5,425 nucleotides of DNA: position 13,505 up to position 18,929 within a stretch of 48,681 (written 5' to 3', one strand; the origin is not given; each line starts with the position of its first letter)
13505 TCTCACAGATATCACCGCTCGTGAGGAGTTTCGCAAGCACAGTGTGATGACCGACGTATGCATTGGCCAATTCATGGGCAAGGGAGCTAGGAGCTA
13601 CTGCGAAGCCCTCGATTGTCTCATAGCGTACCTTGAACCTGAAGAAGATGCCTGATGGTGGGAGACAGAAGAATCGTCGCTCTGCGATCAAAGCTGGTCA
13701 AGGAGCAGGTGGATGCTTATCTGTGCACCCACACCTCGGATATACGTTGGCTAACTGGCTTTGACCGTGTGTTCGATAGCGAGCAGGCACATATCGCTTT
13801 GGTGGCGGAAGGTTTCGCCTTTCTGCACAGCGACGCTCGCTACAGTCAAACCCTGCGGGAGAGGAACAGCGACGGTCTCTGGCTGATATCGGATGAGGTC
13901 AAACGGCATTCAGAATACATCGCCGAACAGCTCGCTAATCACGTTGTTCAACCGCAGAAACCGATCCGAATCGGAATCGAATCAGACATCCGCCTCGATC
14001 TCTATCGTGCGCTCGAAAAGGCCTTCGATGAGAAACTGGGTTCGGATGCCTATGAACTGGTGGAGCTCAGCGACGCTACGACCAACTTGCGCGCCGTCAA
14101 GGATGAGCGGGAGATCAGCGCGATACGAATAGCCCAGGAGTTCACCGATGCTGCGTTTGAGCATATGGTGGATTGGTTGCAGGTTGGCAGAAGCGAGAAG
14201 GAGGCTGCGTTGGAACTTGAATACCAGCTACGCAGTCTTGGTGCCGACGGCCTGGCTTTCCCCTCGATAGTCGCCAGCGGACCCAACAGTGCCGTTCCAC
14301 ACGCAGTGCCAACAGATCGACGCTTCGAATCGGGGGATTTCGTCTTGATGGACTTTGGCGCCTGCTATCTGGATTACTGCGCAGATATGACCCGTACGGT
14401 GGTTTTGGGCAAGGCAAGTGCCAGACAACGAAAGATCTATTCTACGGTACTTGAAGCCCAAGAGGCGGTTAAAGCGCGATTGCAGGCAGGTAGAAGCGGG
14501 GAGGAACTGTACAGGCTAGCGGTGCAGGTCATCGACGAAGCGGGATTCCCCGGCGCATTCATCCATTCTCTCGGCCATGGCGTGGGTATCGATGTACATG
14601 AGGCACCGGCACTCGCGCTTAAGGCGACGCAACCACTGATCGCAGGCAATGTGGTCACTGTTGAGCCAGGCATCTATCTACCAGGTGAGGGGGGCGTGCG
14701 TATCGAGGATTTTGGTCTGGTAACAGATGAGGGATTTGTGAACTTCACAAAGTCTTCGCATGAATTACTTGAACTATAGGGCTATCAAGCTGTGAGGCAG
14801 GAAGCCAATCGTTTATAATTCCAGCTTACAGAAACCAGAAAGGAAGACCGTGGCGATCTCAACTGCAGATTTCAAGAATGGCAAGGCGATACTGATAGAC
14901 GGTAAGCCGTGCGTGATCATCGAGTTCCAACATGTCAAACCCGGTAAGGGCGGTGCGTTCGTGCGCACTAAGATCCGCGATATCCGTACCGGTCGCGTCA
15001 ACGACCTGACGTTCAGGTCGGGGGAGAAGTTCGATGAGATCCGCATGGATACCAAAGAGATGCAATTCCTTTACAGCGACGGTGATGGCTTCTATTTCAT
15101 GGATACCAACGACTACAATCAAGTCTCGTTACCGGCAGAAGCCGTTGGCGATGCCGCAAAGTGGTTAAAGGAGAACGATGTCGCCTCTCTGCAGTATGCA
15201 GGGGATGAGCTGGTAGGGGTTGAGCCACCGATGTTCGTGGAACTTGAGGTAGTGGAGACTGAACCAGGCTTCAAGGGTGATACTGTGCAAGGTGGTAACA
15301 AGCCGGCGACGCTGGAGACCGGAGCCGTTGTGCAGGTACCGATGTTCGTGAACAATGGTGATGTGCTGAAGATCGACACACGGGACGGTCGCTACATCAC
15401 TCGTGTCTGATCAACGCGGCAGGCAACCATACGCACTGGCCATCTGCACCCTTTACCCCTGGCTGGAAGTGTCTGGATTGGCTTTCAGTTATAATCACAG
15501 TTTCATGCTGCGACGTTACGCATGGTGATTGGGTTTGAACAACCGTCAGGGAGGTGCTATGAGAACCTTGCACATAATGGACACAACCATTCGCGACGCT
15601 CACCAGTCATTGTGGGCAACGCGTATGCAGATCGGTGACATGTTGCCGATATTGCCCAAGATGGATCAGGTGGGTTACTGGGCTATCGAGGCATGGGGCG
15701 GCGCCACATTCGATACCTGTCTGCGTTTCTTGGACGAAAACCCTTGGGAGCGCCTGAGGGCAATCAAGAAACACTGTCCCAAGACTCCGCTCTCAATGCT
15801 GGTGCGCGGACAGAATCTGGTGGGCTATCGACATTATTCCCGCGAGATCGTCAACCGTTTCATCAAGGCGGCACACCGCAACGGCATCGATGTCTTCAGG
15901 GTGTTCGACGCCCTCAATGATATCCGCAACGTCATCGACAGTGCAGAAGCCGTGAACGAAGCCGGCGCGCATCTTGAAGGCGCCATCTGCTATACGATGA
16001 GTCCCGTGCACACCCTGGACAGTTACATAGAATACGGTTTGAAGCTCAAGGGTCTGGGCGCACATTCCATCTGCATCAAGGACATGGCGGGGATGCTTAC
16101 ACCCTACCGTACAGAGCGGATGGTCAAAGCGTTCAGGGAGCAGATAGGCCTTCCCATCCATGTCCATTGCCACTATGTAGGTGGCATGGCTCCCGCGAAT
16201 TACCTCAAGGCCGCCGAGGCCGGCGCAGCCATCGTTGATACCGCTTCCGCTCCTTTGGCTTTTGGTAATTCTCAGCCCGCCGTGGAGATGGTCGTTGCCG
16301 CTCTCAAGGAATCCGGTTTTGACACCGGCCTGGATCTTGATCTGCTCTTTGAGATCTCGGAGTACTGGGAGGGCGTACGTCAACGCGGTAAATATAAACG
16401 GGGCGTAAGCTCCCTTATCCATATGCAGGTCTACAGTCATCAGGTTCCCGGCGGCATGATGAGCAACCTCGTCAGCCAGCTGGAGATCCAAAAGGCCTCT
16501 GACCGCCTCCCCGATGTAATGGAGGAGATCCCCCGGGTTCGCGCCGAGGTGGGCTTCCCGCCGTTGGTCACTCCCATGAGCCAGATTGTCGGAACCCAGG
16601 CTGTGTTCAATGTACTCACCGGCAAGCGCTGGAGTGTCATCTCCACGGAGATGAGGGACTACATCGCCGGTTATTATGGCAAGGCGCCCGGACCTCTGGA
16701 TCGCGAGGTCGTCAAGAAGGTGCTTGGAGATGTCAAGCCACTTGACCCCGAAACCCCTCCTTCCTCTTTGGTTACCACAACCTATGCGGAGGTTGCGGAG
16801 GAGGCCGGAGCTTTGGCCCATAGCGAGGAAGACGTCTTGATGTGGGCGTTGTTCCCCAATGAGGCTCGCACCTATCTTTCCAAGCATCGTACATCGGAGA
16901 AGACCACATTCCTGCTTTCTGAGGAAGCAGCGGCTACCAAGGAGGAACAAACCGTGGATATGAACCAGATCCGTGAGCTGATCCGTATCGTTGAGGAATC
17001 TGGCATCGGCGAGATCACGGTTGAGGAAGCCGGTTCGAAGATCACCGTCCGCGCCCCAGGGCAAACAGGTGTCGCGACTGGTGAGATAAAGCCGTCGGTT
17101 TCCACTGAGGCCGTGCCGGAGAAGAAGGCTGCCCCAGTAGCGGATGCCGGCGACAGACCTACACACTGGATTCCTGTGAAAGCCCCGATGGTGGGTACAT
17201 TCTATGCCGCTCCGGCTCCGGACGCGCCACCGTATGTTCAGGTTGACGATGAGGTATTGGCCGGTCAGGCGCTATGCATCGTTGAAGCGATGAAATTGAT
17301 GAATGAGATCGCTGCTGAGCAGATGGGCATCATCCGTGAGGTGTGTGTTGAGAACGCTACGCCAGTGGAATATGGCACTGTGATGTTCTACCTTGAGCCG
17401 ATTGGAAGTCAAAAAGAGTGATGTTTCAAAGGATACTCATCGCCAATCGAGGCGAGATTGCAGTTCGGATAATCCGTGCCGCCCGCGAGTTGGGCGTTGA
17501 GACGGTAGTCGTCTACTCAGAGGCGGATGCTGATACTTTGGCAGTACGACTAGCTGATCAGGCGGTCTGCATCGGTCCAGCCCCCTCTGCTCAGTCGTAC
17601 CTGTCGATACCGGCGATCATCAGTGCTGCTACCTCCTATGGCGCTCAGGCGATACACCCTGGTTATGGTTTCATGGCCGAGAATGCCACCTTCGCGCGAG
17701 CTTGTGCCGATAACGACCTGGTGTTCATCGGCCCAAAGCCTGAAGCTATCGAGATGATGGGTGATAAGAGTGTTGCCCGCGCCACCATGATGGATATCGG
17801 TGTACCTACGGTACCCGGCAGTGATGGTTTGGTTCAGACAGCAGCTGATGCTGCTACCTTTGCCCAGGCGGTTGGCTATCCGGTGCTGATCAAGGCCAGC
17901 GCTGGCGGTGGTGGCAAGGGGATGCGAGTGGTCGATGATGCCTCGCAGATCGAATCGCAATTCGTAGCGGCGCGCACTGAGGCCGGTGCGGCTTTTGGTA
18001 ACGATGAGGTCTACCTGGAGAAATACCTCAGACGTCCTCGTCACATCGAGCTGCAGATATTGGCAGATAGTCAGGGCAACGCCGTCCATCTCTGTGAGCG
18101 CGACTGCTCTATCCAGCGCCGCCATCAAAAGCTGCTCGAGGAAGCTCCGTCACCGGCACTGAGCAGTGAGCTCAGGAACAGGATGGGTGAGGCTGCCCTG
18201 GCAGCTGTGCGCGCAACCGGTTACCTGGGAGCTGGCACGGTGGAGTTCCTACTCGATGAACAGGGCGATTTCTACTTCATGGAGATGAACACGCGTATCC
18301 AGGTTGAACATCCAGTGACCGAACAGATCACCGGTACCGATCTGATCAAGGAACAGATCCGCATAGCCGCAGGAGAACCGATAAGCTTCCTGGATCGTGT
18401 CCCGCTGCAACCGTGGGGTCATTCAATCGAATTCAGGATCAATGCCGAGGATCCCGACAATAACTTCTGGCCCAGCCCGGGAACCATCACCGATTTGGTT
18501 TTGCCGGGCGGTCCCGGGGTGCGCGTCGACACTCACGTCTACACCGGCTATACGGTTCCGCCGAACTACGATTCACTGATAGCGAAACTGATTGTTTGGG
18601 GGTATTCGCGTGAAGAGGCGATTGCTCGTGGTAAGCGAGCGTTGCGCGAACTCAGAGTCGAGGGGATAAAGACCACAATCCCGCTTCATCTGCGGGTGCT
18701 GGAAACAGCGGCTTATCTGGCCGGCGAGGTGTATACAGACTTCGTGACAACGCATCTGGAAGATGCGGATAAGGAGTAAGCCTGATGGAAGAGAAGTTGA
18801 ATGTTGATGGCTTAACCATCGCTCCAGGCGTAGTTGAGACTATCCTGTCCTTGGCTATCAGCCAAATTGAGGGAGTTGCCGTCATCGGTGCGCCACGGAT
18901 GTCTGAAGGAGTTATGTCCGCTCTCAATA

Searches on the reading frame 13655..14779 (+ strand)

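Call 71: search_protein_families(library=pfam, proteins=[window:13655-14779:+], max_evalue=0.00001)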
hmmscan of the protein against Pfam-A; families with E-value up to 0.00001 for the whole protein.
window:13655-14779:+ (374 aa): 2 families
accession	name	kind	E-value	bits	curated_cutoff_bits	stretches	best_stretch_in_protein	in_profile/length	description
PF00557.29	Peptidase_M24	-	3.2e-68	230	23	1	156-358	2-208/208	Metallopeptidase family M24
PF01321.24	Creatinase_N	-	4.2e-12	47.1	22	1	6-148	1-128/128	Creatinase/Prolidase N-terminal domain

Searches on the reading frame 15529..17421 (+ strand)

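Call 19: search_protein_families(library=pfam, proteins=[window:15529-17421:+], max_evalue=0.00001)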
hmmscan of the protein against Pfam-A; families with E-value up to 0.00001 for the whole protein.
window:15529-17421:+ (630 aa): 3 families
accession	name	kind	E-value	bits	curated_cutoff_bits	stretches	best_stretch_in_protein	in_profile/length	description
PF02436.23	PYC_OADA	-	8.9e-46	156.6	27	1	301-480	1-194/201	Conserved carboxylase domain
PF00364.28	Biotin_lipoyl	-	8e-19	67.7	22.1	1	550-622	3-73/73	Biotin-requiring enzyme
PF00682.25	HMGL-like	-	1.8e-17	64.1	29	1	14-278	2-258/260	HMGL-like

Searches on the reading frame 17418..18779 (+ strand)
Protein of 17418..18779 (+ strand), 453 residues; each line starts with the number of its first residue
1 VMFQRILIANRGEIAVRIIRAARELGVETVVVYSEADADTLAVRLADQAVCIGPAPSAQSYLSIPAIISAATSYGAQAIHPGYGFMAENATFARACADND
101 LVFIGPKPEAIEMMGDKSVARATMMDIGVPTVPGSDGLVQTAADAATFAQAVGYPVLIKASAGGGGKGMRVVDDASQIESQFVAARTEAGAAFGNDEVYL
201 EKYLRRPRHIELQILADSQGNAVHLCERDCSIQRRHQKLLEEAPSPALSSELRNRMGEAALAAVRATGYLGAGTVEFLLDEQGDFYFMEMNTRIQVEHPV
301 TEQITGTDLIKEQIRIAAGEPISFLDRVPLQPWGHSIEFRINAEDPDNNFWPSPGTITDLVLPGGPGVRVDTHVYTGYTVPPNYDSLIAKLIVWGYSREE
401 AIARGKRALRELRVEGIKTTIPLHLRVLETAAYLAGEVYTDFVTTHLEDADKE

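Call 19: search_protein_families(library=pfam, proteins=[window:17418-18779:+], max_evalue=0.00001)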
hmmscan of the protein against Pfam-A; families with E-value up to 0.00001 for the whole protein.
window:17418-18779:+ (453 aa): 5 families
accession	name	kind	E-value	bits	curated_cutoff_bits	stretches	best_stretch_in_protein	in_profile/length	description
PF02786.22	CPSase_L_D2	-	1.4e-83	280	19.8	1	116-323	1-209/211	Carbamoyl-phosphate synthase L chain, ATP binding domain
PF00289.28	Biotin_carb_N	-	9.6e-46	155.2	25.5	1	2-111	1-110/110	Biotin carboxylase, N-terminal domain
PF02785.25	Biotin_carb_C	-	1.9e-40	137.8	32.4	1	338-444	1-107/108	Biotin carboxylase C-terminal domain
PF07478.18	Dala_Dala_lig_C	-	8.5e-09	35.6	24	1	145-292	28-174/204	D-ala D-ala ligase C-terminus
PF02222.28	ATP-grasp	-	9.1e-09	35.6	27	1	139-293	16-162/179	ATP-grasp domain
